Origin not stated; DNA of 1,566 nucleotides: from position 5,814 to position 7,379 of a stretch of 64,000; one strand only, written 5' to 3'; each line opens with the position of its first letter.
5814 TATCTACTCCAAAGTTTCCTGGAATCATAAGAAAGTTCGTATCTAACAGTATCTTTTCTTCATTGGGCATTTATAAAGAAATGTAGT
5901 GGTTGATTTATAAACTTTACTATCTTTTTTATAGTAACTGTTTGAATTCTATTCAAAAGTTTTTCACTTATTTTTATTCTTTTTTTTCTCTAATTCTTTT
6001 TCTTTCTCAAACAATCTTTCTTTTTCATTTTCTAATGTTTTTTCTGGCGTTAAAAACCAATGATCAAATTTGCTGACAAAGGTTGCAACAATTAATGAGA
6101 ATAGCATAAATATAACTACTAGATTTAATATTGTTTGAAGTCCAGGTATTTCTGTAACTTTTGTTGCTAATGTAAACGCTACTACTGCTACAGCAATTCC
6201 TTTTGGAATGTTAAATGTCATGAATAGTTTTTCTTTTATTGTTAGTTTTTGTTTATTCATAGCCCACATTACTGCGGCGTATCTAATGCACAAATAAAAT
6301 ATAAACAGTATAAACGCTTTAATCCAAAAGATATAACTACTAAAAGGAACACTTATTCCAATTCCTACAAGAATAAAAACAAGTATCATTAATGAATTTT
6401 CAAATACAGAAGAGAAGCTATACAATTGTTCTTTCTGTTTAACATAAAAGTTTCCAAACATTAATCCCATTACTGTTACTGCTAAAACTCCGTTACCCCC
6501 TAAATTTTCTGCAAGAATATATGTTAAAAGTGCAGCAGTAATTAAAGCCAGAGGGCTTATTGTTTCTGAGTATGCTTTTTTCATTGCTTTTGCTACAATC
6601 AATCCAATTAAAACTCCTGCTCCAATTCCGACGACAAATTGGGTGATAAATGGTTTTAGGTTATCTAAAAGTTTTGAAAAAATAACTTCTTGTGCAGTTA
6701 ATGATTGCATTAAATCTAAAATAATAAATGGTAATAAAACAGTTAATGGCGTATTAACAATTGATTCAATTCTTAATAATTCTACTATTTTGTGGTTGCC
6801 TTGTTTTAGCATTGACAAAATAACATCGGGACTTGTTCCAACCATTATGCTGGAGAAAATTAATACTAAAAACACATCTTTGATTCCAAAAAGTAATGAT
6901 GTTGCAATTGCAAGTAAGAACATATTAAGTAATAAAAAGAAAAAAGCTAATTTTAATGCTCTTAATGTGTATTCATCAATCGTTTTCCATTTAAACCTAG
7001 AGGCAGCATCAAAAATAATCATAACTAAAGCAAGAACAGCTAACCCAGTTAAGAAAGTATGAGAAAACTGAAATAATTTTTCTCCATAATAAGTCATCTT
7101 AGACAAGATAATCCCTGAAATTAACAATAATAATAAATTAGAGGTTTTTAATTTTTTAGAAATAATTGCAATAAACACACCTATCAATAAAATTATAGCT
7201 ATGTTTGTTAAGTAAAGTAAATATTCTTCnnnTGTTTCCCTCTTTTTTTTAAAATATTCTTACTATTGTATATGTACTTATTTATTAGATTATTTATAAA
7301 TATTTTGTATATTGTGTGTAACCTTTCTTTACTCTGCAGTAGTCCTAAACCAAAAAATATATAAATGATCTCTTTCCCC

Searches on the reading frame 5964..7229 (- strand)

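Call 19: search_protein_families(library=pfam, proteins=[window:5964-7229:-], max_evalue=0.00001)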
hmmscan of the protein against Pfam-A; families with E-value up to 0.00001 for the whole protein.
window:5964-7229:- (421 aa): 1 family
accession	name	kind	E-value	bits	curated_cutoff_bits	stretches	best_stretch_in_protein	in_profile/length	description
PF00999.27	Na_H_Exchanger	-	1.2e-33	117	26.2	1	18-385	4-368/375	Sodium/hydrogen exchanger, transmembrane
